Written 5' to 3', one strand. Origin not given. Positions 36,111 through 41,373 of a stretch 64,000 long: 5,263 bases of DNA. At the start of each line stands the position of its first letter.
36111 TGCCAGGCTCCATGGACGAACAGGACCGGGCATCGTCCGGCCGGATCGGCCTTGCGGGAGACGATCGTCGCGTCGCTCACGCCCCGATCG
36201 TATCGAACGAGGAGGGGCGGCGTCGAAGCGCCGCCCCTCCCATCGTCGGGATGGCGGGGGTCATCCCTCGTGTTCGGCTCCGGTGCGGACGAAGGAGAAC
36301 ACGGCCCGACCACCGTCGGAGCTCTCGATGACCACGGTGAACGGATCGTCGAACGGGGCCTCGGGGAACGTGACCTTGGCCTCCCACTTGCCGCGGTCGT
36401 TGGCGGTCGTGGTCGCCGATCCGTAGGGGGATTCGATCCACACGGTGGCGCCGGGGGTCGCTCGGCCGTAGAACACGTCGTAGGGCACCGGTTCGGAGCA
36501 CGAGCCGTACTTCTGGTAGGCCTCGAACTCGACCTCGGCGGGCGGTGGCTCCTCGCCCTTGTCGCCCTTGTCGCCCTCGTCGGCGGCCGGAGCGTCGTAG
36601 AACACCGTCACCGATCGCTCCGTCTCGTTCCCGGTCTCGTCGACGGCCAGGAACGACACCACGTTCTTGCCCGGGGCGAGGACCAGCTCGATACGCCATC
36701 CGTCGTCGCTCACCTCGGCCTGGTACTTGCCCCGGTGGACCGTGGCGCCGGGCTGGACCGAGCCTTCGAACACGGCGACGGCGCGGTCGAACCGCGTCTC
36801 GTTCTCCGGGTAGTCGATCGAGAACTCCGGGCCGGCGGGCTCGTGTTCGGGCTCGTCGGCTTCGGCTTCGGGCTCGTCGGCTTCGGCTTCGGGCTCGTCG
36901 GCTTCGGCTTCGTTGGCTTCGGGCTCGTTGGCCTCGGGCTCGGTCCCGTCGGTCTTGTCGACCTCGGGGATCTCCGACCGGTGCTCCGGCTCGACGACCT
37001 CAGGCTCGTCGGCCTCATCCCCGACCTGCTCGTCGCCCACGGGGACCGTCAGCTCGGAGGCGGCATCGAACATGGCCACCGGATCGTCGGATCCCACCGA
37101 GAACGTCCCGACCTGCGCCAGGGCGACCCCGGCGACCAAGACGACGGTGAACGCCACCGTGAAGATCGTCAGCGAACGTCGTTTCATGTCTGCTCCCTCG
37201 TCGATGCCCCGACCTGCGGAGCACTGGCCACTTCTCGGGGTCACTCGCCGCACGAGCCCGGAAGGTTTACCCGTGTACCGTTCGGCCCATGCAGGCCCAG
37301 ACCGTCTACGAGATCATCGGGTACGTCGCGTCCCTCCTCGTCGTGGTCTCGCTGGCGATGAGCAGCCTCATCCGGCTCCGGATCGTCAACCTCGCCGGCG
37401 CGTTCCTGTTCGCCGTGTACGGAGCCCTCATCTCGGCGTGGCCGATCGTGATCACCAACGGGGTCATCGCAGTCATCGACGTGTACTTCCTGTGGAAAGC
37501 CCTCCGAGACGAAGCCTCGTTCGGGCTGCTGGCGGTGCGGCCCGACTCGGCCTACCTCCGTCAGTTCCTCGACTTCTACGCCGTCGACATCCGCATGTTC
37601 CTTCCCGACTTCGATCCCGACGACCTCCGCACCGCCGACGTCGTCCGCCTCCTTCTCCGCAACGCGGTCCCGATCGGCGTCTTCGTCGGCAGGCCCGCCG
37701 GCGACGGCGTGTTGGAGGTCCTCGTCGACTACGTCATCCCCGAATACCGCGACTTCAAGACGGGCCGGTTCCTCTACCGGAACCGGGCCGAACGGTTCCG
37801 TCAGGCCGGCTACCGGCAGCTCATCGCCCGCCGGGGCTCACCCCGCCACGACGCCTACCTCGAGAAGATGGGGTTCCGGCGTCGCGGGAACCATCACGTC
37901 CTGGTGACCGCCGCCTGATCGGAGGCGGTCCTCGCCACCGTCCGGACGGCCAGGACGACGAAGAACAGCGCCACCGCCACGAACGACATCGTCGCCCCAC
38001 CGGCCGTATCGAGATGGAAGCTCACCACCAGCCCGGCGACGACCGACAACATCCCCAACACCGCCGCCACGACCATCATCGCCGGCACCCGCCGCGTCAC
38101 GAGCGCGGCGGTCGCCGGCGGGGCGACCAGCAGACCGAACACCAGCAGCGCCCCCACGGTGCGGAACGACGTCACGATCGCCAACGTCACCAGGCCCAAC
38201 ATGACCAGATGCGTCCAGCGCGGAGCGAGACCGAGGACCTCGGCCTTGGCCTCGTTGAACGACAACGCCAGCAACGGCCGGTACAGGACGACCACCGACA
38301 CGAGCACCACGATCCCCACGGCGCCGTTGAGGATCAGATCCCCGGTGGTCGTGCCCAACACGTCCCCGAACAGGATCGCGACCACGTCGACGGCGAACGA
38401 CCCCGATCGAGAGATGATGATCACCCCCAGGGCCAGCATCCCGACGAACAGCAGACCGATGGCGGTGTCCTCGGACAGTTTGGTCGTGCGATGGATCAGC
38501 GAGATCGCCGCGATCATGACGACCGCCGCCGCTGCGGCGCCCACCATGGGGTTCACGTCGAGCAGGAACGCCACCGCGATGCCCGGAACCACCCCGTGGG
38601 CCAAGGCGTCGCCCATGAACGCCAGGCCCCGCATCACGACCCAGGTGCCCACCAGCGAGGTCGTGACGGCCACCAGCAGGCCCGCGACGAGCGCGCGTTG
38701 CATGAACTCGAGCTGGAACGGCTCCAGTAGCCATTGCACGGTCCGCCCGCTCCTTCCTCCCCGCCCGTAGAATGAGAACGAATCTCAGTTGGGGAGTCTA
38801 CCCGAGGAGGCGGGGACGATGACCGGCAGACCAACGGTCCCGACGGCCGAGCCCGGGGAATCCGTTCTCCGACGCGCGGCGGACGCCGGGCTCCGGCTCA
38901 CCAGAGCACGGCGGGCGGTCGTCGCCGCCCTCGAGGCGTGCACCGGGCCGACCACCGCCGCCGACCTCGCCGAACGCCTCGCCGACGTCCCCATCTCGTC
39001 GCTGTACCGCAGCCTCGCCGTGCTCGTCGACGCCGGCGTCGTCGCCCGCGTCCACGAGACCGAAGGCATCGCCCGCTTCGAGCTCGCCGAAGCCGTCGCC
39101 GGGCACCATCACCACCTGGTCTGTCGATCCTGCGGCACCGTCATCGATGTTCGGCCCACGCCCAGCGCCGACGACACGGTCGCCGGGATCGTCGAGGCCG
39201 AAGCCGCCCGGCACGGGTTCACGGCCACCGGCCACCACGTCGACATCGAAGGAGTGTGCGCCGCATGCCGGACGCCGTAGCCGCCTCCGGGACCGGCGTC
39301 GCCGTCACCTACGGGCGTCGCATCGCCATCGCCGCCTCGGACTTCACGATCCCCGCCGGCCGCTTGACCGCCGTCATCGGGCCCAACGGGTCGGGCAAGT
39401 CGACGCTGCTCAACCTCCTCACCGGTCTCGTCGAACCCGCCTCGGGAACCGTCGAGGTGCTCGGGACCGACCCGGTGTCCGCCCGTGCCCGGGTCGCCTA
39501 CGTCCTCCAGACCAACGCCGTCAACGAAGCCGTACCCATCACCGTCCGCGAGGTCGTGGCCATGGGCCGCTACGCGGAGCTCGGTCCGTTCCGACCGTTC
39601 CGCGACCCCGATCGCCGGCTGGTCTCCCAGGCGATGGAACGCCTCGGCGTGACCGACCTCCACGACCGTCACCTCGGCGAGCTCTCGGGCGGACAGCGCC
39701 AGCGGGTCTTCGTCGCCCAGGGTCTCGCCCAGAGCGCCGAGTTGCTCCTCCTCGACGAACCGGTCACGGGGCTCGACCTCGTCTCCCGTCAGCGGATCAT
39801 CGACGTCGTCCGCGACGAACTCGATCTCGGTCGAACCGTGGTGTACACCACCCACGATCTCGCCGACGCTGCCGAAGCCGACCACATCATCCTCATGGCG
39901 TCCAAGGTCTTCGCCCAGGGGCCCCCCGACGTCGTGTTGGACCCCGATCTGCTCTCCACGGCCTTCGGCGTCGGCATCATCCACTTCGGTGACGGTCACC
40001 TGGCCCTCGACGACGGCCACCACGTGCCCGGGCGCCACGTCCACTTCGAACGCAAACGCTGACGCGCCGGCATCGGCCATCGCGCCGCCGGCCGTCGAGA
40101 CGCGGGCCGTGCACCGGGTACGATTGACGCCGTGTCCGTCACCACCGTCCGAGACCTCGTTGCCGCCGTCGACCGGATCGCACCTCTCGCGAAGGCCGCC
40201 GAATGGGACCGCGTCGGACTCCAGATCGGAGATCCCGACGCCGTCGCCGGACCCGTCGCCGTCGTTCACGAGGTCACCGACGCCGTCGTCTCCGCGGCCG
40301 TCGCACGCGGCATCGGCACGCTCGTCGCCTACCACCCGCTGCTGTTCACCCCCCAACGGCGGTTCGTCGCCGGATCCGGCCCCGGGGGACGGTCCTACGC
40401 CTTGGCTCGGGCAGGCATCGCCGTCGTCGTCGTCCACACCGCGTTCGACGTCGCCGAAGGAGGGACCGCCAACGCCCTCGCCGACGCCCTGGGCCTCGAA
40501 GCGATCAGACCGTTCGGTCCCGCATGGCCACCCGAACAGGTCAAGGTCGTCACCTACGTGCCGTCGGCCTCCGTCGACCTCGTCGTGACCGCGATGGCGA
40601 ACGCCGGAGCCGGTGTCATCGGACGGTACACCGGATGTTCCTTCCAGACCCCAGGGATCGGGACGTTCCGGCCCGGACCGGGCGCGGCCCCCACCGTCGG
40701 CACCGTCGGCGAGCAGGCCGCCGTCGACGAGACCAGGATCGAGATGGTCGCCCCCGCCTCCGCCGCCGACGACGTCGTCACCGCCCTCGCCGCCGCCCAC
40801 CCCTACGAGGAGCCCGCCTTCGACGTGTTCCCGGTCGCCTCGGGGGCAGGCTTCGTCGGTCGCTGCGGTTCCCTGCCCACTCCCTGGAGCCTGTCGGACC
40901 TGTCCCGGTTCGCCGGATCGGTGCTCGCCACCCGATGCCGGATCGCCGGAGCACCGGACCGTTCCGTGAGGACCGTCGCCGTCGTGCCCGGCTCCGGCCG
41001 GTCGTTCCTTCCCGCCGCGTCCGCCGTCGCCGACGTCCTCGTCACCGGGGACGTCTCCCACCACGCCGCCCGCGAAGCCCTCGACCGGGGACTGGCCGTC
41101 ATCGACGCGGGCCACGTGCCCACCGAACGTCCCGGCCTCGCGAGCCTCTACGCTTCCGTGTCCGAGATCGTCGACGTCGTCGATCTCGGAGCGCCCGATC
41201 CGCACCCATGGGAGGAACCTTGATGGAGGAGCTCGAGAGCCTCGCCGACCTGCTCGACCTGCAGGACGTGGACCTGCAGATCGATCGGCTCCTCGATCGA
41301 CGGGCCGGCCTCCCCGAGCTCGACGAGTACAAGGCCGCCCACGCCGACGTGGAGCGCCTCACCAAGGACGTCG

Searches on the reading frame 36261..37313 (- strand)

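Call 59: search_protein_families(library=pfam, proteins=[window:36261-37313:-], max_evalue=0.001)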
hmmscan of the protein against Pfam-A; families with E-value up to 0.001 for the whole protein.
window:36261-37313:- (350 aa): 1 family
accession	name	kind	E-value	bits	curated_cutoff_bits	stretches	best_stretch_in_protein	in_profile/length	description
PF09136.16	Glucodextran_B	-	2.7e-06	27.7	27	1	162-240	1-82/83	Glucodextranase, domain B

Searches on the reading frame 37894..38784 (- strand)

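Call 59: search_protein_families(library=pfam, proteins=[window:37894-38784:-], max_evalue=0.001)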
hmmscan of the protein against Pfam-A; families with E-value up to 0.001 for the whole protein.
window:37894-38784:- (296 aa): 2 families
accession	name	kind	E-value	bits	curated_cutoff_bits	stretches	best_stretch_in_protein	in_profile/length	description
PF00950.22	ABC-3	-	5.2e-67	226.5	20.1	1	24-280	1-257/258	ABC 3 transport family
PF01032.23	FecCD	-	0.00026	20.6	26.5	1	79-279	102-309/311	FecCD transport family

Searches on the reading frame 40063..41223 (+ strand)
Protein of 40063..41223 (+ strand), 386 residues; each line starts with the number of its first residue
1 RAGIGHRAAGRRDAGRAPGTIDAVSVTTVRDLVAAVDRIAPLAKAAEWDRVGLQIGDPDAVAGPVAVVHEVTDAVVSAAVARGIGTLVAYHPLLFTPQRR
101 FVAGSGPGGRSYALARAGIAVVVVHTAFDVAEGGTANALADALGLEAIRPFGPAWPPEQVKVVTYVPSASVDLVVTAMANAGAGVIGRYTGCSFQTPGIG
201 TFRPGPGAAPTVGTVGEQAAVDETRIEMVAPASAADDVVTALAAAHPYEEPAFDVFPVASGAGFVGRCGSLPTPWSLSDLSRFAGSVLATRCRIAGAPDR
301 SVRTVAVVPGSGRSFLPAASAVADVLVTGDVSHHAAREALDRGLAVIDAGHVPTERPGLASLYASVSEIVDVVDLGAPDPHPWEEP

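Call 59: search_protein_families(library=pfam, proteins=[window:40063-41223:+], max_evalue=0.001)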
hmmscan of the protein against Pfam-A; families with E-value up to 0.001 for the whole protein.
window:40063-41223:+ (386 aa): 1 family
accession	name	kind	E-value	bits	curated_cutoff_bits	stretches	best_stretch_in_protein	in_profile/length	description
PF01784.24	DUF34_NIF3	-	3.8e-56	191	23.4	1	28-368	2-237/256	Duf34/NIF3 (NGG1p interacting factor 3)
